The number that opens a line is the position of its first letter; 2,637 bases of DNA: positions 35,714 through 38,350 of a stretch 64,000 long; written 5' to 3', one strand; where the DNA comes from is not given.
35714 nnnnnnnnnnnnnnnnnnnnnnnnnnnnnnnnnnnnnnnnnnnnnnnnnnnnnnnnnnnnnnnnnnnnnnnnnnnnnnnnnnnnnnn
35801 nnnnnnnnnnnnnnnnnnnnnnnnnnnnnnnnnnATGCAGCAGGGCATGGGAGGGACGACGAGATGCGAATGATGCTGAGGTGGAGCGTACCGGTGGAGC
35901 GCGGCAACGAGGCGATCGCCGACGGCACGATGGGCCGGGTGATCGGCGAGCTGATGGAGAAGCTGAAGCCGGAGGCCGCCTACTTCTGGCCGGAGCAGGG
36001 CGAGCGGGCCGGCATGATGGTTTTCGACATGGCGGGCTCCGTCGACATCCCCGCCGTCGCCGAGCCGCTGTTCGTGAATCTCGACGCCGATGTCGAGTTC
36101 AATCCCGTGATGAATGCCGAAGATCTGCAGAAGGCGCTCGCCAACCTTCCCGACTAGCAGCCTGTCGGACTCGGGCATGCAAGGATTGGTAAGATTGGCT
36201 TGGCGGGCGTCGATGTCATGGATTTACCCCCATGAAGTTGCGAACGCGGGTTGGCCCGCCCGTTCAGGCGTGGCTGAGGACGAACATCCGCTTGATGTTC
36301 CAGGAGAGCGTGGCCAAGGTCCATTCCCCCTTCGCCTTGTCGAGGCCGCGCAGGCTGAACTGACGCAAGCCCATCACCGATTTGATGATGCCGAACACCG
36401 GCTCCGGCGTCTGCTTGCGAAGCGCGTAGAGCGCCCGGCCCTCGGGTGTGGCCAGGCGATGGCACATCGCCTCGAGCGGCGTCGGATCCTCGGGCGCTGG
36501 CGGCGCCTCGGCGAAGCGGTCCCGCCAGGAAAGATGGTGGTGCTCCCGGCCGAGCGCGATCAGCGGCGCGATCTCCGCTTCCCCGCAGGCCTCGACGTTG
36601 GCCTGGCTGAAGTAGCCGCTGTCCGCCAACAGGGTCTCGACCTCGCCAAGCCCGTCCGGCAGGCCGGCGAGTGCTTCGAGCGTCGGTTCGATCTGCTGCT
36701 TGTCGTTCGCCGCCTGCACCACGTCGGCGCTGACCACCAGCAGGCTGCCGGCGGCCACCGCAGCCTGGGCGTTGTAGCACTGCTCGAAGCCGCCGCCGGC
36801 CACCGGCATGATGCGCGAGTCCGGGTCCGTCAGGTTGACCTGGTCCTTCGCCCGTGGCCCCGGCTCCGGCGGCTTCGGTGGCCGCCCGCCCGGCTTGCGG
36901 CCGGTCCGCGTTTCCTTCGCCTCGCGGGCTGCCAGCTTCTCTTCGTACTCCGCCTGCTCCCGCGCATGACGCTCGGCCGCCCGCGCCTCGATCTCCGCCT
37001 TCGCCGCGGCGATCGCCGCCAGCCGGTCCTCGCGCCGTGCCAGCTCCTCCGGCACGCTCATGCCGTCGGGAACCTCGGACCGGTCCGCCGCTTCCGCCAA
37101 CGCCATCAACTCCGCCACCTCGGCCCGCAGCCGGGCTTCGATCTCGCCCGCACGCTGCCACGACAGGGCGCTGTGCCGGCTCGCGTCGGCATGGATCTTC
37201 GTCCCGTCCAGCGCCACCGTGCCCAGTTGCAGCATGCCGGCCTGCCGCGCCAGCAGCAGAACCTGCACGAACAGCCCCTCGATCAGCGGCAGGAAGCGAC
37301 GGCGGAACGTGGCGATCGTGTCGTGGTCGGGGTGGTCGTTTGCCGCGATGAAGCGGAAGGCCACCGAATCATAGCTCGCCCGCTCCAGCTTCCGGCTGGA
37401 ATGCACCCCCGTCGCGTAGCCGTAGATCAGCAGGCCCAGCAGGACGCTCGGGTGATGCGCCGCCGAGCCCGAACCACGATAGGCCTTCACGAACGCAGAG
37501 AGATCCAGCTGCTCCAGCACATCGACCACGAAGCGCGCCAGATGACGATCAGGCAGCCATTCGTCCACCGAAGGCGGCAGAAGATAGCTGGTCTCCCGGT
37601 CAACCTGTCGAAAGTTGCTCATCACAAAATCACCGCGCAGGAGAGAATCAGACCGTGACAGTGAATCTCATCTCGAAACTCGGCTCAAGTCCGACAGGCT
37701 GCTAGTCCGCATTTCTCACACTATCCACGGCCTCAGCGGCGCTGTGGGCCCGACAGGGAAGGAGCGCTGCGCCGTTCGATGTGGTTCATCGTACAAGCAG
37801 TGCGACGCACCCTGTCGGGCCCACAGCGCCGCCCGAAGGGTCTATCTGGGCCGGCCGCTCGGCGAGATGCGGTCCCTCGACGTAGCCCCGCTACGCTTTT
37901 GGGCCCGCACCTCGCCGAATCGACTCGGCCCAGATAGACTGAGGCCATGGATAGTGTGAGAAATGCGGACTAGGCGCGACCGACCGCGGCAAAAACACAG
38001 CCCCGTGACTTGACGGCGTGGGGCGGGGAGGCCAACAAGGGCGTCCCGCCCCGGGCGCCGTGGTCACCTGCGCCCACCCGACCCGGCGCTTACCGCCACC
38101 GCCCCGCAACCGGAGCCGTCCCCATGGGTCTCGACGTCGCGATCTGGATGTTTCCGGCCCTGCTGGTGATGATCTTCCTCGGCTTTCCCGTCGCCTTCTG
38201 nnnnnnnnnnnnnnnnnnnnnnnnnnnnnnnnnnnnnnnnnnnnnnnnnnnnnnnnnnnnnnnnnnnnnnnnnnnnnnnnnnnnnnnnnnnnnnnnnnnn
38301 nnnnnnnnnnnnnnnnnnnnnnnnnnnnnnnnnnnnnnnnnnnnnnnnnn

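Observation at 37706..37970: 265-bp MITE-like element with 31-bp TIRs and nested perfect palindromes, TAG-flanked, sitting between IS1182 copy B and dctM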

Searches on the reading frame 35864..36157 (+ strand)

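Call 37: search_protein_families(library=ncbifam, proteins=[window:35864-36157:+])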
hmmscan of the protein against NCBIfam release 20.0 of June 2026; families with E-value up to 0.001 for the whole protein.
window:35864-36157:+ (97 aa): 0 families

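Call 107: search_protein_families(library=pfam, proteins=[window:35864-36157:+], max_evalue=0.01)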
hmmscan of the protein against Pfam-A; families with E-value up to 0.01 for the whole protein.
window:35864-36157:+ (97 aa): 1 family
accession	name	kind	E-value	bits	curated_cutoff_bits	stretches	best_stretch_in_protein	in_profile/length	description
PF11746.14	DUF3303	-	0.0024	18.4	21.2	1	1-94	1-90/92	Domain of unknown function (DUF3303)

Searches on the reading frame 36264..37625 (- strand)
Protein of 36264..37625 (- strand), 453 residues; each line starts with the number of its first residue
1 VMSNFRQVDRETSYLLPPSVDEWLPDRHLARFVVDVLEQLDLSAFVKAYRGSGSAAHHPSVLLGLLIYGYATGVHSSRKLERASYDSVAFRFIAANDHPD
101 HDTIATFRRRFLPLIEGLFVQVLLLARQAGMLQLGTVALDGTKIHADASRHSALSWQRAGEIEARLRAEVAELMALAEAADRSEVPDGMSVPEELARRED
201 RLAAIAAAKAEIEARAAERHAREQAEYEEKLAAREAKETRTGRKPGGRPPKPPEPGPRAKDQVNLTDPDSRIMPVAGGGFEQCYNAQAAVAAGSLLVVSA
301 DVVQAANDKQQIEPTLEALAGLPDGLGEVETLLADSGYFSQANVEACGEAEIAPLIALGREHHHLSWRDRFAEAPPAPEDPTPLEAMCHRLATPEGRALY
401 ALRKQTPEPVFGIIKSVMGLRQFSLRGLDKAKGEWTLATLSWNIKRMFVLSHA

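Call 14: search_protein_families(library=pfam, proteins=[window:36264-37625:-])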
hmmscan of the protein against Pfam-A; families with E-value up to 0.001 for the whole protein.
window:36264-37625:- (453 aa): 3 families
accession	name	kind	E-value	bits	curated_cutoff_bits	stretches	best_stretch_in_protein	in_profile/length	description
PF13751.12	DDE_Tnp_1_6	-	4.4e-14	53.3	25.1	1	385-447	62-124/125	Transposase DDE domain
PF05598.16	DUF772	-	2.8e-13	50.1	23.1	1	53-122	1-74/74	Transposase domain (DUF772)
PF01609.27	DDE_Tnp_1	-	4e-13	50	23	1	277-444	29-200/200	Transposase DDE domain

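Call 25: find_encoding_contigs(protein=window:36264-37622:-, flank=10000, max_places=10)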
Protein window:36264-37622:- (452 aa): no gene with exactly this product is on record in the collection.

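Call 37: search_protein_families(library=ncbifam, proteins=[window:36264-37622:-])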
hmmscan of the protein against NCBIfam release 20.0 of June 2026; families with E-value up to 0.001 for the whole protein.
window:36264-37622:- (452 aa): 2 families
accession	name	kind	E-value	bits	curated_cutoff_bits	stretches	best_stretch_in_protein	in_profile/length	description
NF033551.1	transpos_IS1182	equivalog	2.4e-106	356.5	270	2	8-359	3-343/488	IS1182 family transposase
NF033581.1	transpos_IS5_4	equivalog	1e-17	64.4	140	1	49-365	26-230/285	IS5 family transposase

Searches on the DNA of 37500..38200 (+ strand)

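Call 13: search_dna_similar(query=window:37702-37973:+, collection=plasmids, mode=distant, max_rows=40, max_evalue=0.001)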
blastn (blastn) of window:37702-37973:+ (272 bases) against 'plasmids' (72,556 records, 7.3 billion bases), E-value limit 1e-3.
No match.

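Call 27: search_rna_families(source=window, start=37500, end=38200, threshold=evalue, max_evalue=10)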
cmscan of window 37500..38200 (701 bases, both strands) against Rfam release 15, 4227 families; matches with E-value up to 10: 9.
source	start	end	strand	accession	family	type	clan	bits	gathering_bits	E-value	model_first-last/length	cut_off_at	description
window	37728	37837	-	RF03375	MIR1094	Gene; miRNA;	-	36.5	80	6.5e-06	1-104/104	no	MIR1094 microRNA precursor family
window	37736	37832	+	RF04260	mir-2005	Gene; miRNA;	-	27.3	61.4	0.0088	1-93/93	no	mir-2005 microRNA precursor family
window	37840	37939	+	RF03677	mir-1304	Gene; miRNA;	-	25.1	90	0.016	1-87/87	no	mir-1304 microRNA precursor family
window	37741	37826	+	RF03340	mir-6511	Gene; miRNA;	-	18.1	87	3.4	1-67/67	no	mir-6511 microRNA precursor family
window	37646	37716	-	RF01146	sR15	Gene; snRNA; snoRNA; CD-box;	-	15.4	40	5.2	1-65/65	no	Small nucleolar RNA sR15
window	37857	37919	-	RF03196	mir-6790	Gene; miRNA;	-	14.9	78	7.4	1-63/63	no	mir-6790 microRNA precursor family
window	38089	38175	+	RF01014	mir-1306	Gene; miRNA;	-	14.4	70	5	1-72/72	no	mir-1306 microRNA precursor family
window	37834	37882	+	RF03009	malK-III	Cis-reg;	-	13.6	50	6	14-66/94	no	malK-III RNA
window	37656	37749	+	RF01876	MIAT_exon5_2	Gene; lncRNA;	-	10.9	75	9.5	1-83/83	no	Myocardial infarction associated transcript exon 5 conserved region 2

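Call 39: search_dna_similar(query=window:37702-37745:+, collection=plasmids, mode=distant, max_rows=30, max_evalue=10)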
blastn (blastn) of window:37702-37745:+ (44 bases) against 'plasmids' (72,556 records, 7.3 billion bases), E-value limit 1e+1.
Records with a match: 10; places in all: 10; records where one place covers at least 80% of the query: 0.
Best place of each record, by identity: >=99% 1; 95-99% 1; 90-95% 8.
By first word of the organism name: Pantoea 3; Sinorhizobium 3; Clostridium 1; Bradyrhizobium 1; Pseudanabaena 1; Azospirillum 1.
By predicted mobility (MOB-suite, as given by PLSDB): non-mobilizable 7; mobilizable 2; conjugative 1.
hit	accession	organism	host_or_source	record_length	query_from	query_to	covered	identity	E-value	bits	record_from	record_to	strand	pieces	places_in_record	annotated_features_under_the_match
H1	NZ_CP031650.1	Pantoea agglomerans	soil core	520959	22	44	52%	91.3%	8e+0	34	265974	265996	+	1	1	DUF2235 domain-containing protein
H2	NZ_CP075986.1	Clostridium perfringens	Feces, FP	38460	5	27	52%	91.3%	8e+0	34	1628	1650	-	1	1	hypothetical protein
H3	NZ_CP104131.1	Sinorhizobium sp. K101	Phaseolus vulgaris,cell ...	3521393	9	31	52%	91.3%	8e+0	34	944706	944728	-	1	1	none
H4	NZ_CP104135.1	Sinorhizobium sp. C101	Phaseolus vulgaris,cell ...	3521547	9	31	52%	91.3%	8e+0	34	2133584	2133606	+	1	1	none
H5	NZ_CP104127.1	Sinorhizobium sp. M103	Phaseolus vulgaris,cell ...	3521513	9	31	52%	91.3%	8e+0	34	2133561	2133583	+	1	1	none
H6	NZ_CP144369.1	Pantoea agglomerans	Single colony,sea mud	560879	22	44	52%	91.3%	8e+0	34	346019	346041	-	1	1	DUF2235 domain-containing protein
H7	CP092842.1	Bradyrhizobium sp. 62B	Arachis hypogaea L.,cell ...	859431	1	23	52%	91.3%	8e+0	34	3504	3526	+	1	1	none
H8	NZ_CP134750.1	Pantoea agglomerans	cell culture,bulb ...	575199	22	44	52%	91.3%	8e+0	34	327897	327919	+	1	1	DUF2235 domain-containing protein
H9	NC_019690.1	Pseudanabaena sp. PCC 7367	-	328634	17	37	48%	95.2%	8e+0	35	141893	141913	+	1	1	HAMP domain-containing sensor histidine kinase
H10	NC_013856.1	Azospirillum sp. B510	-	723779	26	43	41%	100.0%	8e+0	34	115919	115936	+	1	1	iolD: 3D-(3,5/4)-trihydroxycyclohexane-1,2-dione acylhydrolase (decyclizing)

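Call 40: get_annotated_region(hit=H7, flank=3000)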
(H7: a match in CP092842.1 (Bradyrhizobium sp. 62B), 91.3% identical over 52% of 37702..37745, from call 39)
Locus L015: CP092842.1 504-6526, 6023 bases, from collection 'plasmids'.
description: Bradyrhizobium sp. 62B plasmid p1, complete sequence
organism: Bradyrhizobium sp. 62B (NCBI taxid 2898442)
taxonomy: Bacteria; Pseudomonadota; Alphaproteobacteria; Hyphomicrobiales; Nitrobacteraceae; Bradyrhizobium; Bradyrhizobium sp. 62B
host: -; source: Arachis hypogaea L.,cell culture,radical nodules from peanut plants; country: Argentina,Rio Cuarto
typing (MOB-suite, as given by PLSDB): mobilizable; relaxase MOBP
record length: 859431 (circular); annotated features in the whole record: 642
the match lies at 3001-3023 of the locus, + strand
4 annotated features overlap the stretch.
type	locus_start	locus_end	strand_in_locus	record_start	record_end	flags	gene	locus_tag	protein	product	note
CDS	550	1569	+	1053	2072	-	repB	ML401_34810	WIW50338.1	plasmid partitioning protein RepB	-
CDS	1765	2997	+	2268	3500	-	repC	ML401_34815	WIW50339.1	plasmid replication protein RepC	-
CDS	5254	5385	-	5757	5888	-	-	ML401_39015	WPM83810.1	hypothetical protein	-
CDS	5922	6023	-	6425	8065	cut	groL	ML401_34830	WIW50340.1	chaperonin GroEL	-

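Call 41: get_annotated_region(hit=H3, flank=3000)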
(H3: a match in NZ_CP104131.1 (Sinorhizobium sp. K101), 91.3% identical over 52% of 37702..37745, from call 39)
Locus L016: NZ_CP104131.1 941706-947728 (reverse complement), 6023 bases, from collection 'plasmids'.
description: Sinorhizobium sp. K101 plasmid pK101a, complete sequence
organism: Sinorhizobium sp. K101 (NCBI taxid 2976820)
taxonomy: Bacteria; Pseudomonadota; Alphaproteobacteria; Hyphomicrobiales; Rhizobiaceae; Sinorhizobium; Sinorhizobium sp. K101
host: -; source: Phaseolus vulgaris,cell culture,Phaseolus vulgaris nodule,nodule from plant grown in inoculum free soil; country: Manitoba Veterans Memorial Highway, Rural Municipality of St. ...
typing (MOB-suite, as given by PLSDB): non-mobilizable
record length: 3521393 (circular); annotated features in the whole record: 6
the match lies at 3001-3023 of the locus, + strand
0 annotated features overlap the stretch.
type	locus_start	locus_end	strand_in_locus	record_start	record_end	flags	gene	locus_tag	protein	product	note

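Call 51: search_dna_similar(query=L015:3005-4661:+, collection=plasmids, mode=distant, max_rows=60, rows=spread)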
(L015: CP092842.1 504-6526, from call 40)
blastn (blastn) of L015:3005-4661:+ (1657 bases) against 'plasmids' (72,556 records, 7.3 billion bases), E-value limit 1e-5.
Records with a match: 119; places in all: 446; records where one place covers at least 80% of the query: 11.
Best place of each record, by identity: >=99% 1; 80-90% 9; 60-80% 109.
By first word of the organism name: Acetobacter 47; Rhizobium 25; Sinorhizobium 9; Pseudomonas 6; Bradyrhizobium 4; Komagataeibacter 3; Azospirillum 3; Marinobacter 3; Methylosinus 2; Shewanella 2; and 14 more.
By predicted mobility (MOB-suite, as given by PLSDB): conjugative 57; mobilizable 35; non-mobilizable 27.
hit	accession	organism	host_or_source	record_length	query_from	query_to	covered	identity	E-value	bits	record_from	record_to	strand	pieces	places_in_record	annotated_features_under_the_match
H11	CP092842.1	Bradyrhizobium sp. 62B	Arachis hypogaea L.,cell ...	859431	1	1657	100%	100.0%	0e+0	2989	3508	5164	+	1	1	none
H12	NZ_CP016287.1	Rhizobium leguminosarum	Vavilovia formosa,cell culture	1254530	6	1431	86%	72.3%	0e+0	761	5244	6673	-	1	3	record has no annotation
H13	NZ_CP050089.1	Rhizobium leguminosarum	Trifolium pratense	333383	1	1417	86%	72.3%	0e+0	748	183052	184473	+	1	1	none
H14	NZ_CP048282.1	Rhizobium leguminosarum bv. viciae 248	Fava bean,whole organism,nodules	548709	1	1417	86%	71.9%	0e+0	716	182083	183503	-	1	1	IS1380 family transposase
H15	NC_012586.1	Sinorhizobium fredii NGR234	-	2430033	6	1417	85%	70.2%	2e-164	588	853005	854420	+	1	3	record has no annotation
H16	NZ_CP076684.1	Stutzerimonas zhaodongensis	isolated microorganism,Ocean water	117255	1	1417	86%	69.0%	2e-126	462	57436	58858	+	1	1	IS1380 family transposase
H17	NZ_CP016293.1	Rhizobium leguminosarum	Vavilovia formosa,cell culture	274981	288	1431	69%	74.8%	0e+0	751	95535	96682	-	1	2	none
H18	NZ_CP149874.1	Rhizobium sp. T1473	-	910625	300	1429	68%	73.8%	0e+0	673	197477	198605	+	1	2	none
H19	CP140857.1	Rhizobium ruizarguesonis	Trifolium pratense,whole organism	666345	1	1096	66%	70.6%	7e-138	499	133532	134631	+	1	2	none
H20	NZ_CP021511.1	Acetobacter pasteurianus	cell culture,food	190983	299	1390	66%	66.5%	8e-68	267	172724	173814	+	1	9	IS1380-like element IS1380A family transposase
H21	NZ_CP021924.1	Acetobacter pasteurianus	cell culture,food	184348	299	1390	66%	66.2%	1e-65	259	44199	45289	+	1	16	IS1380-like element IS1380A family transposase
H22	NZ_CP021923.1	Acetobacter pasteurianus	cell culture,food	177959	299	1390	66%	66.2%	1e-64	255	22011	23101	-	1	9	IS1380-like element IS1380A family transposase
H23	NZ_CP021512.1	Acetobacter pasteurianus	cell culture,food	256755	299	1390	66%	66.1%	2e-62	249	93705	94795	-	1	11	IS1380-like element IS1380A family transposase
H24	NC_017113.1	Acetobacter pasteurianus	-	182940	299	1390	66%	66.1%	3e-66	260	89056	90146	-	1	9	IS1380-like element IS1380A family transposase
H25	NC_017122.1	Acetobacter pasteurianus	-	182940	299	1390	66%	66.1%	3e-66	260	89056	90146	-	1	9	IS1380-like element IS1380A family transposase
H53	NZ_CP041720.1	Acidiphilium multivorum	Cell culture,activated sludge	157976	3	259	16%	69.8%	1e-13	86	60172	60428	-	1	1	transposase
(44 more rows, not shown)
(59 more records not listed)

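Call 52: get_annotated_region(hit=H13, flank=600)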
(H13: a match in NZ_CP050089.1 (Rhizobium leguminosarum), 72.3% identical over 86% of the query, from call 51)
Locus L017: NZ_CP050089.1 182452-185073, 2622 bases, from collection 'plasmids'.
description: Rhizobium leguminosarum bv. trifolii strain 23B plasmid pRL23b2, complete sequence
organism: Rhizobium leguminosarum (NCBI taxid 386)
taxonomy: Bacteria; Pseudomonadota; Alphaproteobacteria; Hyphomicrobiales; Rhizobiaceae; Rhizobium; Rhizobium leguminosarum
host: -; source: Trifolium pratense; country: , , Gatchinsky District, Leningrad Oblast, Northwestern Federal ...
typing (MOB-suite, as given by PLSDB): conjugative; replicon rep_cluster_287; relaxase MOBQ; mating-pair formation MPF_T
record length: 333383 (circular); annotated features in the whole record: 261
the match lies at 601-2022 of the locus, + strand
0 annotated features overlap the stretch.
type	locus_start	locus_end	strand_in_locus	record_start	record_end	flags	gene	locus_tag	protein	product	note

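Call 53: get_annotated_region(hit=H15, flank=600)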
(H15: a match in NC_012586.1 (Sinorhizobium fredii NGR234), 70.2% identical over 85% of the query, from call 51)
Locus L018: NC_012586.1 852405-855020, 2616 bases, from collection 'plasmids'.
description: Sinorhizobium fredii NGR234 plasmid pNGR234b, complete sequence
organism: Sinorhizobium fredii NGR234 (NCBI taxid 394)
taxonomy: Bacteria; Pseudomonadota; Alphaproteobacteria; Hyphomicrobiales; Rhizobiaceae; Sinorhizobium; Sinorhizobium fredii; Sinorhizobium fredii NGR234
host: -; source: -; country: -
typing (MOB-suite, as given by PLSDB): conjugative; relaxase MOBQ; mating-pair formation MPF_T
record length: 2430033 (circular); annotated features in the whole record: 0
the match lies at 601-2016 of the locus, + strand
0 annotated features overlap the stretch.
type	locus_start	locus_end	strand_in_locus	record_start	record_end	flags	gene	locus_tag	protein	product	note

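Call 54: get_annotated_region(hit=H16, flank=600)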
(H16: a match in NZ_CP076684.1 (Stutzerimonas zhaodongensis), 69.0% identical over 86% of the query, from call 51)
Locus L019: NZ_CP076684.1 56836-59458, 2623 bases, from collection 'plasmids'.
description: Stutzerimonas zhaodongensis strain A252 plasmid megaplasmid, complete sequence
organism: Stutzerimonas zhaodongensis (NCBI taxid 1176257)
taxonomy: Bacteria; Pseudomonadota; Gammaproteobacteria; Pseudomonadales; Pseudomonadaceae; Stutzerimonas; Stutzerimonas zhaodongensis
host: -; source: isolated microorganism,Ocean water; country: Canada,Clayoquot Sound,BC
typing (MOB-suite, as given by PLSDB): non-mobilizable
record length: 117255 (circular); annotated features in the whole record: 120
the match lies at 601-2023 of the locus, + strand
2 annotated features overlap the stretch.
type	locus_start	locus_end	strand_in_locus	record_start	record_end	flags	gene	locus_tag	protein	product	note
CDS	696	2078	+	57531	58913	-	-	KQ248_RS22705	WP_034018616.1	IS1380 family transposase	-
CDS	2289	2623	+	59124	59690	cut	-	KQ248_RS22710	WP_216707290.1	hypothetical protein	-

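Call 55: get_annotated_region(hit=H53, flank=2500)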
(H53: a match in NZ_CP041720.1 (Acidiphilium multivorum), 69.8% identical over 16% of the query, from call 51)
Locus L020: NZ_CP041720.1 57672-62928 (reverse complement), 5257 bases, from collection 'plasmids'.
description: Acidiphilium multivorum strain JZ-6 plasmid unnamed4, complete sequence
organism: Acidiphilium multivorum (NCBI taxid 62140)
taxonomy: Bacteria; Pseudomonadota; Alphaproteobacteria; Rhodospirillales; Acetobacteraceae; Acidiphilium; Acidiphilium multivorum
host: -; source: Cell culture,activated sludge; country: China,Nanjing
typing (MOB-suite, as given by PLSDB): conjugative; replicon rep_cluster_748; relaxase MOBF; mating-pair formation MPF_T
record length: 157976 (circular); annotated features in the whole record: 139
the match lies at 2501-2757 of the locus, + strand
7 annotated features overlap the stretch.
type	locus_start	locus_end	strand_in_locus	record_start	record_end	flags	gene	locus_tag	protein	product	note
CDS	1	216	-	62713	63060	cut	tnpB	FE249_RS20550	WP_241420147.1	IS66 family insertion sequence element accessory protein TnpB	-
CDS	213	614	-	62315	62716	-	-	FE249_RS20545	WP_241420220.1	transposase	GO:0006313 - DNA transposition [Evidence IEA]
CDS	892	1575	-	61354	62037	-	-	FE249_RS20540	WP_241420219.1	IS6 family transposase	-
CDS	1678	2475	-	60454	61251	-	-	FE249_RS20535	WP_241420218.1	GntR family transcriptional regulator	-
CDS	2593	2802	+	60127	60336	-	-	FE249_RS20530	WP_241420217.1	transposase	-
CDS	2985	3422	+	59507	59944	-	-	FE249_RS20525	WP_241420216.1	IS5 family transposase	-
CDS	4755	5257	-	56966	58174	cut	-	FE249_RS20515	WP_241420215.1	IS256 family transposase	-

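Call 56: get_annotated_region(hit=H20, flank=900)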
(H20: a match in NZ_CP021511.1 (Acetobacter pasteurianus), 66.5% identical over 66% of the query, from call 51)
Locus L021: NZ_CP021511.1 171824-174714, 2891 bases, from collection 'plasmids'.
description: Acetobacter pasteurianus subsp. pasteurianus strain SRCM101342 plasmid pAP1342-2, complete sequence
organism: Acetobacter pasteurianus (NCBI taxid 481145)
taxonomy: Bacteria; Pseudomonadota; Alphaproteobacteria; Rhodospirillales; Acetobacteraceae; Acetobacter; Acetobacter pasteurianus
host: -; source: cell culture,food; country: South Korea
typing (MOB-suite, as given by PLSDB): mobilizable; replicon rep_cluster_1288; relaxase MOBP
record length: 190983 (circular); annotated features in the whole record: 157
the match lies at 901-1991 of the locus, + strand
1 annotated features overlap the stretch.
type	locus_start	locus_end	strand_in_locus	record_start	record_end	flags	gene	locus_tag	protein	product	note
CDS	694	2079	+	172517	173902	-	-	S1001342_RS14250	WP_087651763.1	IS1380-like element IS1380A family transposase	GO:0006313 - DNA transposition [Evidence IEA]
